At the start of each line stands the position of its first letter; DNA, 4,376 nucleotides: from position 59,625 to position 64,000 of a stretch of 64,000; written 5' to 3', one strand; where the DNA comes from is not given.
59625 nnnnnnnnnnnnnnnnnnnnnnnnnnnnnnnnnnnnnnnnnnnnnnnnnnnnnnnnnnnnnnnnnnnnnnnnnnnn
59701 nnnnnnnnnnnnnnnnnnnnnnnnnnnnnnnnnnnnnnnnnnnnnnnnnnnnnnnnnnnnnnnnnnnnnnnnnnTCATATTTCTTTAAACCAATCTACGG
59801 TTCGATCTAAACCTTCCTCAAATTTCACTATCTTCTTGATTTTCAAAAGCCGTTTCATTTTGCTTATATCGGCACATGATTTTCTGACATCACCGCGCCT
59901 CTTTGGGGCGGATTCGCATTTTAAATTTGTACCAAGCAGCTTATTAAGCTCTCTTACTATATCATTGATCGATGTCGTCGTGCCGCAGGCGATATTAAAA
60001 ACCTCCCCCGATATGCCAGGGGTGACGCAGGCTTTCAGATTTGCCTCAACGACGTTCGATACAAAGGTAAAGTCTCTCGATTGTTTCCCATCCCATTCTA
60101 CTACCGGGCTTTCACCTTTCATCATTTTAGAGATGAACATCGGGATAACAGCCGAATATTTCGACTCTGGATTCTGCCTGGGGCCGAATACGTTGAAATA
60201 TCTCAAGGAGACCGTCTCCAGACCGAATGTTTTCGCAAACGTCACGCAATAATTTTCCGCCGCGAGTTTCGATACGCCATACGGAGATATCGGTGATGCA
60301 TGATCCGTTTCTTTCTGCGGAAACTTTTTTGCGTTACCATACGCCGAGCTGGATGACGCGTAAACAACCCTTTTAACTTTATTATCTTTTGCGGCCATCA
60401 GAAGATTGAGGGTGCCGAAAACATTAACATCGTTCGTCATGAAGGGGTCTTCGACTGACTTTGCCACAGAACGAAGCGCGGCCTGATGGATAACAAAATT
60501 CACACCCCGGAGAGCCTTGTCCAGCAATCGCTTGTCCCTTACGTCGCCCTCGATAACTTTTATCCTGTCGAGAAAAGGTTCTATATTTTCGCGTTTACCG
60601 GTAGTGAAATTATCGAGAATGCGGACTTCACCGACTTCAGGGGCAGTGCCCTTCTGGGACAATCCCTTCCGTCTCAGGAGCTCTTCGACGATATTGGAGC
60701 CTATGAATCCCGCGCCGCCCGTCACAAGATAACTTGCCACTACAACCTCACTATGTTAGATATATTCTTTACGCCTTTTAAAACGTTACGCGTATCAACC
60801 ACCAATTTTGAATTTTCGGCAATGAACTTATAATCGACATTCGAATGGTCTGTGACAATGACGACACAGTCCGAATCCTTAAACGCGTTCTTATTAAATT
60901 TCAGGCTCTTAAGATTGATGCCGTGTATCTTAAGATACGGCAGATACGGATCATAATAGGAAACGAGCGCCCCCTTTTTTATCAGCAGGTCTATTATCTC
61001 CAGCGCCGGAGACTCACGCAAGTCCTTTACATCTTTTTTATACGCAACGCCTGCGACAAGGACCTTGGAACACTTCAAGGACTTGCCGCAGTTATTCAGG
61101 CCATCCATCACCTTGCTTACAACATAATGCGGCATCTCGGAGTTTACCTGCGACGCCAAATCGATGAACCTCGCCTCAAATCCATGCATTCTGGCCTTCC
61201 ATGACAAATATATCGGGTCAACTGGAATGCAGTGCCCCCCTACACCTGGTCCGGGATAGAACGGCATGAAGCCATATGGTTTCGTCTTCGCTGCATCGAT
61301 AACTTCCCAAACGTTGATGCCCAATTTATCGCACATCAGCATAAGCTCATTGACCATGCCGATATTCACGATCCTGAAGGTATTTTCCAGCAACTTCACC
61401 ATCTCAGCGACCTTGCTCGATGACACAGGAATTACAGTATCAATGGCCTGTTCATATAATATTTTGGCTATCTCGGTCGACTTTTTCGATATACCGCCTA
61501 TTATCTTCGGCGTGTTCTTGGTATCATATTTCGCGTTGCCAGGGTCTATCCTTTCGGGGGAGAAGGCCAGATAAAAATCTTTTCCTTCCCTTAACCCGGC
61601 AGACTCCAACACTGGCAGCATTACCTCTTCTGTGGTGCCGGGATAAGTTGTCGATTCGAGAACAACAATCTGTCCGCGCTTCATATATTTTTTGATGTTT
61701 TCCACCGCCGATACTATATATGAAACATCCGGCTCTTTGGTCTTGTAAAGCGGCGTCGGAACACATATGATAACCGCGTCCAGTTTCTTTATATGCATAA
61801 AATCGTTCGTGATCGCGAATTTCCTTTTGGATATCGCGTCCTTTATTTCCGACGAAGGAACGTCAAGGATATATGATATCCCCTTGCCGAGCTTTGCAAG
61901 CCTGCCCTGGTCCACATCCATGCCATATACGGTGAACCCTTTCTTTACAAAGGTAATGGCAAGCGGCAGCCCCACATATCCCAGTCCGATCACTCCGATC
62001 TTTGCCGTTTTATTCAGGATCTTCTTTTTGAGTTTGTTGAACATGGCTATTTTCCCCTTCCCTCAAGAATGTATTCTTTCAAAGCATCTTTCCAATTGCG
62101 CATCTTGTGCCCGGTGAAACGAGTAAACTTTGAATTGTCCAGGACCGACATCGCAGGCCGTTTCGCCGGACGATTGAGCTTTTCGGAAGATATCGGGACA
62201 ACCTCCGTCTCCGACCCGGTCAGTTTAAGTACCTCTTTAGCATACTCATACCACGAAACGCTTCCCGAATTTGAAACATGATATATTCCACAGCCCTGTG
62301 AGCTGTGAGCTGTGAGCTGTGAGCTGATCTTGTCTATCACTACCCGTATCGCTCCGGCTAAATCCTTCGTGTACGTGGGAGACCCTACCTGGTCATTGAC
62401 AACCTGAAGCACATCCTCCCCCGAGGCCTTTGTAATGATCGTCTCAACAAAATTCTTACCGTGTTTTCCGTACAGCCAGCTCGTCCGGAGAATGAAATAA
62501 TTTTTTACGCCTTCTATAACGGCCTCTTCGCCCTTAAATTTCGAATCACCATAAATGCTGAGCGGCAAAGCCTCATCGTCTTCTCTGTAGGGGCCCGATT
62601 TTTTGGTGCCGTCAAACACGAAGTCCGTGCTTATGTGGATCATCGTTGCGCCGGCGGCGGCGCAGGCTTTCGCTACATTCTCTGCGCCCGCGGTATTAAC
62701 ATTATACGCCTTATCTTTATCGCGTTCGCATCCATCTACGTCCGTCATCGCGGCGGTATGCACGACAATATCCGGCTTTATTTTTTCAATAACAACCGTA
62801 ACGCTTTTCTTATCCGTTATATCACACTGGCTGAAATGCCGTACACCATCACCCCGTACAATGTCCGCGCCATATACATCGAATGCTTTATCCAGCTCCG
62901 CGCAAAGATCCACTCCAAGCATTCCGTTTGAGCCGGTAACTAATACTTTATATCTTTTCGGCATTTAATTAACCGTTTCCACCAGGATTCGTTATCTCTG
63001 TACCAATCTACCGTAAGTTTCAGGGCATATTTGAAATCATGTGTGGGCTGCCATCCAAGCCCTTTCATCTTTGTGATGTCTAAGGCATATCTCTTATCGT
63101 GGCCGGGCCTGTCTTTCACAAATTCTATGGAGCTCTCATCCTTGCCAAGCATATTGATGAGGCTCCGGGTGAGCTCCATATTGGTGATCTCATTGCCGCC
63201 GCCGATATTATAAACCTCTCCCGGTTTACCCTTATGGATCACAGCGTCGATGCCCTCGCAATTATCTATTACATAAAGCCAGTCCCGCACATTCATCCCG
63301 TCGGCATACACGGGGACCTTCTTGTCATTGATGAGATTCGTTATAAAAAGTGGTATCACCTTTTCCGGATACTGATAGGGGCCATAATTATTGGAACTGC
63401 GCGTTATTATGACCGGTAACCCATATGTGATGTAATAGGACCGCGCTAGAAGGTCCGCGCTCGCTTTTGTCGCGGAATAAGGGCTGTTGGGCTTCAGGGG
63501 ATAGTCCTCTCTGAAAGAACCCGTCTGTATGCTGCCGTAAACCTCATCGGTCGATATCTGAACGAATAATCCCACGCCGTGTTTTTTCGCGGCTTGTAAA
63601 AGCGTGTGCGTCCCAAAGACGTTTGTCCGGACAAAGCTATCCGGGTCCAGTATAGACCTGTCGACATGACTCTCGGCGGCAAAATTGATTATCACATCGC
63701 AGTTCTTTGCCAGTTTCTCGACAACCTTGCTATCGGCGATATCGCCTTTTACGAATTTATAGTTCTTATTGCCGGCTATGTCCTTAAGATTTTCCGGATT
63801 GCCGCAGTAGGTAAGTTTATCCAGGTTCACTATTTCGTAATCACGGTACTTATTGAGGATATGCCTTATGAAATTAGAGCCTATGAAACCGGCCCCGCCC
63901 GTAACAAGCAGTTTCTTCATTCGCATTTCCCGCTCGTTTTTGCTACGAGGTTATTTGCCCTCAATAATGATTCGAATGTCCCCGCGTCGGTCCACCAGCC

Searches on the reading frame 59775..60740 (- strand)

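Call 6: search_protein_families(library=pfam, proteins=[window:59775-60740:-], max_evalue=0.01)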
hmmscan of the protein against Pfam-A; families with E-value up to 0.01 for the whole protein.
window:59775-60740:- (321 aa): 9 families
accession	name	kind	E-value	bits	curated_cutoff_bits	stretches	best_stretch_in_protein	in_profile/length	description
PF01370.27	Epimerase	-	2.3e-59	201.2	20.9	1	5-251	2-240/240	NAD dependent epimerase/dehydratase family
PF16363.11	GDP_Man_Dehyd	-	6.8e-57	193.8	27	1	5-313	1-331/332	GDP-mannose 4,6 dehydratase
PF01073.25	3Beta_HSD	-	1.4e-30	106.7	22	1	5-272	1-271/280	3-beta hydroxysteroid dehydrogenase/isomerase family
PF02719.21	Polysacc_synt_2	-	1.1e-25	90.9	20.2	1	5-275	2-253/293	Polysaccharide biosynthesis protein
PF07993.18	NAD_binding_4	-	2.3e-18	66.7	20.1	1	6-233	1-257/258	Male sterility protein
PF04321.23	RmlD_sub_bind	-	1.1e-11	44.8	27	1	5-187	4-154/287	RmlD substrate binding domain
PF13460.12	NAD_binding_10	-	3.8e-10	40.4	27.2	1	8-164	1-130/184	NAD(P)H-binding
PF05368.20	NmrA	-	5.7e-06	26.6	27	1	5-144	6-122/298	NmrA-like family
PF08659.16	KR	-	0.00034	21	22.6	1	2-136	1-143/180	KR domain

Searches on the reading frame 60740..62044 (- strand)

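Call 35: search_protein_families(library=pfam, proteins=[window:60740-62044:-], max_evalue=0.001)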
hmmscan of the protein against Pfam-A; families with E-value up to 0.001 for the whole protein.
window:60740-62044:- (434 aa): 5 families
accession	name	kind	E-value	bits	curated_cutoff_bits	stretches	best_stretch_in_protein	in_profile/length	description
PF03721.20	UDPG_MGDP_dh_N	-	8.3e-48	162.9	27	1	15-192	2-183/187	UDP-glucose/GDP-mannose dehydrogenase family, NAD binding domain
PF00984.24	UDPG_MGDP_dh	-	1.6e-32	111.9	25.4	1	212-302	2-93/94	UDP-glucose/GDP-mannose dehydrogenase family, central domain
PF03720.21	UDPG_MGDP_dh_C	-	5.7e-25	88.1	30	1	329-423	1-102/103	UDP-glucose/GDP-mannose dehydrogenase family, UDP binding domain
PF03446.21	NAD_binding_2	-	1.3e-09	38.7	21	1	15-141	1-103/161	NAD binding domain of 6-phosphogluconate dehydrogenase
PF02737.24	3HCDH_N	-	0.00022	21.6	22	1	15-61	1-47/180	3-hydroxyacyl-CoA dehydrogenase, NAD binding domain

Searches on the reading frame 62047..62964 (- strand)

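Call 35: search_protein_families(library=pfam, proteins=[window:62047-62964:-], max_evalue=0.001)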
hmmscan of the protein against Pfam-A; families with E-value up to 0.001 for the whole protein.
window:62047-62964:- (305 aa): 6 families
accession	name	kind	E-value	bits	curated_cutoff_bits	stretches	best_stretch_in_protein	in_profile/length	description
PF04321.23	RmlD_sub_bind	-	3.3e-98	328.7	27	1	6-300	2-283/287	RmlD substrate binding domain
PF01370.27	Epimerase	-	3.4e-25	89.3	20.9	1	7-214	1-229/240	NAD dependent epimerase/dehydratase family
PF01073.25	3Beta_HSD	-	8.5e-18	64.8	22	1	8-253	1-272/280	3-beta hydroxysteroid dehydrogenase/isomerase family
PF16363.11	GDP_Man_Dehyd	-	3e-15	56.9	27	1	41-180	53-200/332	GDP-mannose 4,6 dehydratase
PF02719.21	Polysacc_synt_2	-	2.3e-13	50.4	20.2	1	47-119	61-134/293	Polysaccharide biosynthesis protein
PF07993.18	NAD_binding_4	-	6.1e-07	29.3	20.1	1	65-153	90-192/258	Male sterility protein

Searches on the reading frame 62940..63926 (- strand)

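Call 35: search_protein_families(library=pfam, proteins=[window:62940-63926:-], max_evalue=0.001)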
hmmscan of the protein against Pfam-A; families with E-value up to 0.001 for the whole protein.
window:62940-63926:- (328 aa): 9 families
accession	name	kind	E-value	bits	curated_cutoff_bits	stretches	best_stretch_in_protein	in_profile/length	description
PF16363.11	GDP_Man_Dehyd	-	2.4e-80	270.9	27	1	7-302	1-329/332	GDP-mannose 4,6 dehydratase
PF01370.27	Epimerase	-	3.3e-63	213.7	20.9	1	7-242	2-240/240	NAD dependent epimerase/dehydratase family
PF01073.25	3Beta_HSD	-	3.5e-23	82.5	22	1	7-219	1-218/280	3-beta hydroxysteroid dehydrogenase/isomerase family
PF02719.21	Polysacc_synt_2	-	6.6e-23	81.8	20.2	1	6-276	1-267/293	Polysaccharide biosynthesis protein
PF04321.23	RmlD_sub_bind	-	4e-19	69.2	27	1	5-307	2-283/287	RmlD substrate binding domain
PF07993.18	NAD_binding_4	-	1.9e-15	57.2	20.1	1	8-179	1-206/258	Male sterility protein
PF13460.12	NAD_binding_10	-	4.1e-11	43.5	27.2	1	10-163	1-134/184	NAD(P)H-binding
PF05368.20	NmrA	-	0.00019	21.6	27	1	4-122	3-103/298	NmrA-like family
PF00106.31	adh_short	-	0.00042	20.3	26.6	1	5-163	2-162/195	short chain dehydrogenase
